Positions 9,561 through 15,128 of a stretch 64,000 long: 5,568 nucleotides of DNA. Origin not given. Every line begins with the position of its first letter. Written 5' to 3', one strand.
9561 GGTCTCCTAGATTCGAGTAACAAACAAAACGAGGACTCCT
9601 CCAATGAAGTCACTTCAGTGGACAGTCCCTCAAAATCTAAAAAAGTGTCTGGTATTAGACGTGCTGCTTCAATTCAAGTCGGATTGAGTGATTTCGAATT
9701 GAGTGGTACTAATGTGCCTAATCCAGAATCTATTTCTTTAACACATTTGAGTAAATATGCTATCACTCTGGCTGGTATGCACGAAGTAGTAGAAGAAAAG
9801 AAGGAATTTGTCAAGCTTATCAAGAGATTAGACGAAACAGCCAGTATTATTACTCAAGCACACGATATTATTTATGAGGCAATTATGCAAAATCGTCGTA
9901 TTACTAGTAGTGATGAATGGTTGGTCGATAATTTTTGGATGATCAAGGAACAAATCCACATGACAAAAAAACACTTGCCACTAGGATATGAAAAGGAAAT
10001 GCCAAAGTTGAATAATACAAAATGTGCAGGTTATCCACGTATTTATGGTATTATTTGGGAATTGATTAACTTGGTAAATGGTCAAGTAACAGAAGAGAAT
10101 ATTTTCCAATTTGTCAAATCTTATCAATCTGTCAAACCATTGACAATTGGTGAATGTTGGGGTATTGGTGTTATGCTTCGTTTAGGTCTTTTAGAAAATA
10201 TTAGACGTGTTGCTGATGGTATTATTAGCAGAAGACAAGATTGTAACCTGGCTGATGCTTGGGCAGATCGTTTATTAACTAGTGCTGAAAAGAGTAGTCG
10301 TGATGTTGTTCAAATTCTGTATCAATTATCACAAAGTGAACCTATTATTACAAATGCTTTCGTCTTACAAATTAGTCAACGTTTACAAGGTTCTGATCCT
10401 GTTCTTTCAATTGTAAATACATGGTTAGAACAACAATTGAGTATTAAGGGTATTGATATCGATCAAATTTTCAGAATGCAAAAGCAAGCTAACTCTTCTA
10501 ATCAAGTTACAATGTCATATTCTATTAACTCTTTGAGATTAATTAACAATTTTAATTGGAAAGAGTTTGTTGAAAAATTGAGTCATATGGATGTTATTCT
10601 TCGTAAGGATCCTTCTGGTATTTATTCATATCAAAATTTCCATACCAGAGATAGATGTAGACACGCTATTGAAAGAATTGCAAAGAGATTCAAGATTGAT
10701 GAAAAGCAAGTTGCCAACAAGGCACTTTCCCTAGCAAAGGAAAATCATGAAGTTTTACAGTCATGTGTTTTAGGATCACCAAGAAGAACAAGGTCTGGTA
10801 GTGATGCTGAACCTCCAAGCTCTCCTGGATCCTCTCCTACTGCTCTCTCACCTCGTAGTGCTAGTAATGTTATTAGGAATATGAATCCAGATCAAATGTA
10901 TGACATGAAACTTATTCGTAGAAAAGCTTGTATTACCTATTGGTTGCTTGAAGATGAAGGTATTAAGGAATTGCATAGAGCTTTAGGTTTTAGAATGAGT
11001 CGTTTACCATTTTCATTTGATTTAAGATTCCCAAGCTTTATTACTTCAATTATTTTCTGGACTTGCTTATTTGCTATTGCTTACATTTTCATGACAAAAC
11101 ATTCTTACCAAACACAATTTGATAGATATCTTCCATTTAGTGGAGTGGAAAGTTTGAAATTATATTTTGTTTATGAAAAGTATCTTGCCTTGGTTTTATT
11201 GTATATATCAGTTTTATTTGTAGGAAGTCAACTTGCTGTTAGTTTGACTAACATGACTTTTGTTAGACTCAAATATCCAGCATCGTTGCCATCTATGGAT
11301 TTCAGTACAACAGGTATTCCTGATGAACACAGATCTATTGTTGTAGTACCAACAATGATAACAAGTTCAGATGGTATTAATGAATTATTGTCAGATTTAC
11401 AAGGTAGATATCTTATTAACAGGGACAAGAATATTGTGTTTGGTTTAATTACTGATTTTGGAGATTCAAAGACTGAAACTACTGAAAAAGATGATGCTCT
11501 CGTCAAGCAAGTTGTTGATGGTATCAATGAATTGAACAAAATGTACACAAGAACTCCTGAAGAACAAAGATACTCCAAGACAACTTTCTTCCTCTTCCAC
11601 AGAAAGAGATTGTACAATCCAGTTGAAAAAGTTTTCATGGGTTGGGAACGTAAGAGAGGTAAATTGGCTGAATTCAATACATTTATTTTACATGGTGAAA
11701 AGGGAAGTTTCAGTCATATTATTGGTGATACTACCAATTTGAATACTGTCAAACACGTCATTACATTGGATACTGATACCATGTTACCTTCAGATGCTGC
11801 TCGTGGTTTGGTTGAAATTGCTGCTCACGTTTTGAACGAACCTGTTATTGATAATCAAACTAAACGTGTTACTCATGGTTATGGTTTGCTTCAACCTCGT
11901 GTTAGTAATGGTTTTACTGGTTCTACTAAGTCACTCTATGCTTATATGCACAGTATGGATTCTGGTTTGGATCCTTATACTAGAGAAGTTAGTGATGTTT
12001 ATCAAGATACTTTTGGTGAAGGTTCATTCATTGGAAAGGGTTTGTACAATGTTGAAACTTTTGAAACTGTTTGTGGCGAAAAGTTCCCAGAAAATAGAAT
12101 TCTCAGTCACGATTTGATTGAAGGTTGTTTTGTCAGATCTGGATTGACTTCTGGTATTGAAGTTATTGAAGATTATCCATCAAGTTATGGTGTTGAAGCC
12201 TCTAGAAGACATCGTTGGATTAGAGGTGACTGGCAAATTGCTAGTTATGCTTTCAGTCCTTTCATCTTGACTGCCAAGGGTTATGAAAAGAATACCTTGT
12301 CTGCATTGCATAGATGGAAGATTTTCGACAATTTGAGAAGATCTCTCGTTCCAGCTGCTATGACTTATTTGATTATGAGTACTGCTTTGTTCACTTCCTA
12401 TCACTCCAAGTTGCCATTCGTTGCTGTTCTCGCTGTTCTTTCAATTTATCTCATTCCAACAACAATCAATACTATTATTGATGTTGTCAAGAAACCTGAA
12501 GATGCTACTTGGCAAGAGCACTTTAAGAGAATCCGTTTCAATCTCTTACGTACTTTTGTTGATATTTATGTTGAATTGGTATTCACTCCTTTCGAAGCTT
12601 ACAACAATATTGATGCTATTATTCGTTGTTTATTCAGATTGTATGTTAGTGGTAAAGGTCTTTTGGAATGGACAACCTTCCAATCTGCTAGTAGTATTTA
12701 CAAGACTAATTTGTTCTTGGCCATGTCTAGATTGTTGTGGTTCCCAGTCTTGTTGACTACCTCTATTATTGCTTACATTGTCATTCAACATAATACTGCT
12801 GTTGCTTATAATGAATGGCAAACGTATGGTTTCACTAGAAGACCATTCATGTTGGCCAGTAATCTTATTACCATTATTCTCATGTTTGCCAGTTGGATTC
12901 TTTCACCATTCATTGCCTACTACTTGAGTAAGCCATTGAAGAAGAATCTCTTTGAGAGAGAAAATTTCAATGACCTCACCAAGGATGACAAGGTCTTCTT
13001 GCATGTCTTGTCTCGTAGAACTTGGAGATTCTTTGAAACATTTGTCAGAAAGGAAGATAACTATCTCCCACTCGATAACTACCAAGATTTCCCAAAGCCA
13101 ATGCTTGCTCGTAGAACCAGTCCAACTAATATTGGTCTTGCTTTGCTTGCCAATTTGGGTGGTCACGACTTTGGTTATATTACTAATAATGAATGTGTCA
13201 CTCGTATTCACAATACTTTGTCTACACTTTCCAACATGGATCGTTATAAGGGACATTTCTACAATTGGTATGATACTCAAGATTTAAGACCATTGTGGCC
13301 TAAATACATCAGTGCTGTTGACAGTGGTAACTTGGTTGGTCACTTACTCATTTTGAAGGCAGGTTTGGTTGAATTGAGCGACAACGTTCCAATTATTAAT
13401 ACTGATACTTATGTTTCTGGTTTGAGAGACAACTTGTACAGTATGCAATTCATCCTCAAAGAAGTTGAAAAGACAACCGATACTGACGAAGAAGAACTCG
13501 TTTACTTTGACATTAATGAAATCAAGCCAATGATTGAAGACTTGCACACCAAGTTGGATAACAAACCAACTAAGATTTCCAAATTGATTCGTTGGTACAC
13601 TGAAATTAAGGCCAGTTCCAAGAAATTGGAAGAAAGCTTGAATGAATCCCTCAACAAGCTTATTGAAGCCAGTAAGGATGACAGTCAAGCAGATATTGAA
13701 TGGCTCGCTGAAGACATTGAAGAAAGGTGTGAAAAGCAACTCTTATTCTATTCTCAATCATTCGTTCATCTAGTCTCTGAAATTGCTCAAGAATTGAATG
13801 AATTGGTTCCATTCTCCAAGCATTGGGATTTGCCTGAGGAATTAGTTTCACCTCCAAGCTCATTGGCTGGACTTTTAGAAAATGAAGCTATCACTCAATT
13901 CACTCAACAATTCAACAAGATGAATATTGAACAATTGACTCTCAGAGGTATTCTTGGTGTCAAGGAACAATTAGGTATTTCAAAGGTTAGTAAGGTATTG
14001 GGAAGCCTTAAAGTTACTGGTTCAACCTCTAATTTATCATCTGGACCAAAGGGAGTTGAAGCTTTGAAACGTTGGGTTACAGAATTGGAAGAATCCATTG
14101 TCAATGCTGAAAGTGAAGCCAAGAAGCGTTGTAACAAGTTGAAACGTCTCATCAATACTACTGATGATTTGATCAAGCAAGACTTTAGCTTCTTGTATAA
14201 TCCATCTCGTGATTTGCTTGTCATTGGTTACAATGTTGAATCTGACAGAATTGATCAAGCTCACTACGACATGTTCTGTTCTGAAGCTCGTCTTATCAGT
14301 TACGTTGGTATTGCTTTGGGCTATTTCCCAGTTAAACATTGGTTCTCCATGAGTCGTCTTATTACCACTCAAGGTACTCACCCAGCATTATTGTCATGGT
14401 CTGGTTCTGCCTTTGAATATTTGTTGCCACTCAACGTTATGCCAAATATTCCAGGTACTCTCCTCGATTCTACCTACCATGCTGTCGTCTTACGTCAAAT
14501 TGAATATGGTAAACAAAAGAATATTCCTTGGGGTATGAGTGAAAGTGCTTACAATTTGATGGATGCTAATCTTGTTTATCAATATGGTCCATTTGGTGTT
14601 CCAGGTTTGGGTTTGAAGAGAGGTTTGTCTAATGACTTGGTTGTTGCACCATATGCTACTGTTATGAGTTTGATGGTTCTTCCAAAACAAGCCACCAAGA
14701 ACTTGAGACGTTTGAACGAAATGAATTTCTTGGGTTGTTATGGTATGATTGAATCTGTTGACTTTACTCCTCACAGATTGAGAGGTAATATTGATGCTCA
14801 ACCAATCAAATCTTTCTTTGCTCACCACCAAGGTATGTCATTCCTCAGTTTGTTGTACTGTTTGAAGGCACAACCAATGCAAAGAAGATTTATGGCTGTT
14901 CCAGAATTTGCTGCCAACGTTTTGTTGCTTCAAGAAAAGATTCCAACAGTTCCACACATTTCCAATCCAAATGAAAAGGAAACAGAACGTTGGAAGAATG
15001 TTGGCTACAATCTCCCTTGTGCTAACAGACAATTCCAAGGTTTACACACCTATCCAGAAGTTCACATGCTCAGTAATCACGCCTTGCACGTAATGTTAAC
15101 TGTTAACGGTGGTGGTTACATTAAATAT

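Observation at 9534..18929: Complete bacterial-type cyclic beta-1,2-glucan synthase (GT84 + GH94) encoded as a single 9.4-kb exon inside a eukaryotic locus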

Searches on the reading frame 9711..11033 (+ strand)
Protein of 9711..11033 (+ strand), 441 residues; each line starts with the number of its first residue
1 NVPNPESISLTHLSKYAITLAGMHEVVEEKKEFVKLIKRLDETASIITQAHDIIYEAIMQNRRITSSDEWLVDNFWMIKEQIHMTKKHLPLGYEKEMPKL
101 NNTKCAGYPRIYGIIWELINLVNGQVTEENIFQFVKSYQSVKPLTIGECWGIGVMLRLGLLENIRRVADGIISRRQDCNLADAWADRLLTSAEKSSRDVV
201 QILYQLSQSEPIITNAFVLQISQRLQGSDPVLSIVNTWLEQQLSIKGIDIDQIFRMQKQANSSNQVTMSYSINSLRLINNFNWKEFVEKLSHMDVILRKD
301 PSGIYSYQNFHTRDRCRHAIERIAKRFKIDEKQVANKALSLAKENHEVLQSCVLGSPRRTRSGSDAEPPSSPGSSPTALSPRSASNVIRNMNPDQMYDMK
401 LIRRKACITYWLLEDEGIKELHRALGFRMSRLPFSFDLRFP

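Call 73: find_homologous_proteins(query=window:9711-11033:+, max_evalue=0.00001)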
Query window:9711-11033:+ (441 aa): 93 proteins with E <= 0.00001 among 4170 candidates.
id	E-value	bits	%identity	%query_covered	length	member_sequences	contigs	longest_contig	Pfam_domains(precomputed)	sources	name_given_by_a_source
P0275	2.7e-79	285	42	70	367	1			-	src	-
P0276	2.9e-78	282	40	78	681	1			-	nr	nr:cyclic beta 1-2 glucan synthetase [Planctomycetota bacterium]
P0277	6.0e-78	281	40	77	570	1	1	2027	-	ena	-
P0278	9.9e-78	280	40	77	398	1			-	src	-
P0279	1.7e-77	279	39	77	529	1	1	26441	-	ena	-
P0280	1.4e-75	273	41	71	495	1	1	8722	-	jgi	jgi:hypothetical protein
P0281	6.7e-75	271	39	76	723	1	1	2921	-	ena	-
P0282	8.0e-75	271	38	77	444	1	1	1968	-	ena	-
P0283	1.2e-74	270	38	78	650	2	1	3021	-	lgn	-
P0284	3.2e-74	269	42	72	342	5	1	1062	-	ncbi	ncbi:MAG: cyclic beta 1-2 glucan synthetase, partial [Pseudomonadota bacterium]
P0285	3.6e-74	268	39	73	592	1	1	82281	-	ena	-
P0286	3.2e-73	265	39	77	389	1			-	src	-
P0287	1.4e-72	263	39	77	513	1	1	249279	-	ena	-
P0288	6.1e-72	261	39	77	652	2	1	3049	-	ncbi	ncbi:MAG: hypothetical protein ABI686_14850, partial [Acidobacteriota bacterium]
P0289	2.5e-70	256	36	80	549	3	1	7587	-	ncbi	-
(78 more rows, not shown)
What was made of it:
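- Tried and rejected: N-terminal domain search (call 73).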

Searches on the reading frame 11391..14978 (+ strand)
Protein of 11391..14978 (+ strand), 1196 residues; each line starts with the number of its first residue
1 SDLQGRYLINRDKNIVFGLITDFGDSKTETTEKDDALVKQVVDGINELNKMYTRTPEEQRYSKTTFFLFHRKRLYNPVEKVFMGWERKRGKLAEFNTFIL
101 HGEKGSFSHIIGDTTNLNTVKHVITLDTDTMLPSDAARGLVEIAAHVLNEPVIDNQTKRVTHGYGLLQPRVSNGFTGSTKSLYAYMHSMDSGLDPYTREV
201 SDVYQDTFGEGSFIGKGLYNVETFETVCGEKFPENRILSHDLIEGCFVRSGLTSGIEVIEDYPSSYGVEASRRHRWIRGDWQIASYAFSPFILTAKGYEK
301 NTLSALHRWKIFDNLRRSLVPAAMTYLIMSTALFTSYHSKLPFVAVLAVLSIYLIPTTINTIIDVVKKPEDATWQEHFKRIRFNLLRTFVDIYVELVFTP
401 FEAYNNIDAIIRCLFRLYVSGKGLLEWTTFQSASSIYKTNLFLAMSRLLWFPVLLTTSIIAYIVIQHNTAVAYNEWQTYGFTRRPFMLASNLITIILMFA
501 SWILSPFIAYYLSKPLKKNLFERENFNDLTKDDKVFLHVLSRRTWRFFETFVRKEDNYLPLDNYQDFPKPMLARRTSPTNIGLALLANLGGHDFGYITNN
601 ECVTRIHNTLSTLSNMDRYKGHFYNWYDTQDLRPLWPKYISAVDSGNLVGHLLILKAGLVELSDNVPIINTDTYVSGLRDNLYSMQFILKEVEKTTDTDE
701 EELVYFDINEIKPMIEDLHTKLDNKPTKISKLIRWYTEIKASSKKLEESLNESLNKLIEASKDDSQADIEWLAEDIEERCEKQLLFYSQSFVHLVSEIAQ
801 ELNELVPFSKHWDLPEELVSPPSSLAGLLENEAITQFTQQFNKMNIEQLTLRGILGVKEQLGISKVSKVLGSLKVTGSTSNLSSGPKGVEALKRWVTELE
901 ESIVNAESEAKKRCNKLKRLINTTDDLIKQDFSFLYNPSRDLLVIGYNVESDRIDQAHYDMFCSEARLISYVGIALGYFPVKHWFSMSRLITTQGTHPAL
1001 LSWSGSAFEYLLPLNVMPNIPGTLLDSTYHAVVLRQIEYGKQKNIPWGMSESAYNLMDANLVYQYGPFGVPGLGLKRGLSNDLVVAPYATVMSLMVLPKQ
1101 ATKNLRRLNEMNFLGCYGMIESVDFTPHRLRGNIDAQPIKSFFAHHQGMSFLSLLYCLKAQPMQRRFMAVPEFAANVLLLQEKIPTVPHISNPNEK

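Call 51: search_protein_representatives(protein=window:11391-14978:+)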
Query: 1196 residues. Proteins with E-value up to 0.001 (for the whole library): 11115; up to 1e-10: 8129; up to 1e-30: 3971. The best 150 are listed.
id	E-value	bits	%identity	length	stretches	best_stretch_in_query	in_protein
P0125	0.0e+00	1536.3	74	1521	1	2-897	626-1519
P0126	0.0e+00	1308.9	53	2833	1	2-1195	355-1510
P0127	5.6e-255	865.5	47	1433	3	60-683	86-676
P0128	5.3e-251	852.3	47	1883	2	3-666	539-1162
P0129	3.4e-250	849.7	44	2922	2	3-713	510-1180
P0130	1.6e-246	837.5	49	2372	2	83-682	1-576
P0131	1.7e-243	827.5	47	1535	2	32-682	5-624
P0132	1.8e-242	824.1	46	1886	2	3-682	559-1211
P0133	1.9e-241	820.7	46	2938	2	3-664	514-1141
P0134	3.8e-240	816.4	46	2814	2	2-685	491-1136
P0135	1.9e-237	807.4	45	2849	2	2-670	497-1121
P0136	2.9e-237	806.9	45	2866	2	3-682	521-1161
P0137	7.0e-236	802.3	45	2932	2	3-682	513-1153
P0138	1.8e-234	797.6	46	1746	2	3-683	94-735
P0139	5.2e-234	796.0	40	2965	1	6-1187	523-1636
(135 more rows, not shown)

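Call 66: find_encoding_contigs(protein=P0126, flank=10000, max_places=3)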
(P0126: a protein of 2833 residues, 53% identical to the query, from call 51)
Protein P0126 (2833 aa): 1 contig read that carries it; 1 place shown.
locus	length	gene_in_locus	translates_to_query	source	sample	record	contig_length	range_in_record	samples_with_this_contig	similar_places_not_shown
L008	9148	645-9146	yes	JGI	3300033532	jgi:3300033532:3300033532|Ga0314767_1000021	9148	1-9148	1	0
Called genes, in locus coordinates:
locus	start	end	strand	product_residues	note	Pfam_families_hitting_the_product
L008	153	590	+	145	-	-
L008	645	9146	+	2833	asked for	PF10091:Glycoamylase, PF06165:GH94_b-supersand, PF17167:Glyco_hydro_94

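Call 67: find_encoding_contigs(protein=P0125, flank=10000, max_places=3)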
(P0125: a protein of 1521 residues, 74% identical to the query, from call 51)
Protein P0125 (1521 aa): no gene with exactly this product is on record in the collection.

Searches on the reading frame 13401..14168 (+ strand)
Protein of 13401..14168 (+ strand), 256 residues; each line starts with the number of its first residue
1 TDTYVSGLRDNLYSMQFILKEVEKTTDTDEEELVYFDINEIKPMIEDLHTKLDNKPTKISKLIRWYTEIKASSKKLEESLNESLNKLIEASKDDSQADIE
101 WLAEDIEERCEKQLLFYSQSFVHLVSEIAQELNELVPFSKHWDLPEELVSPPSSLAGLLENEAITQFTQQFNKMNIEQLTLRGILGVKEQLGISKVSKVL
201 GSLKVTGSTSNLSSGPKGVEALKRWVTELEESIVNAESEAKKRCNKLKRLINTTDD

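Call 69: find_homologous_proteins(query=window:13401-14168:+, max_evalue=0.001)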
Query window:13401-14168:+: 759 candidates shared short words with the query, none scored E <= 0.001.
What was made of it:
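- Tried and rejected: Insert-only search (call 69).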
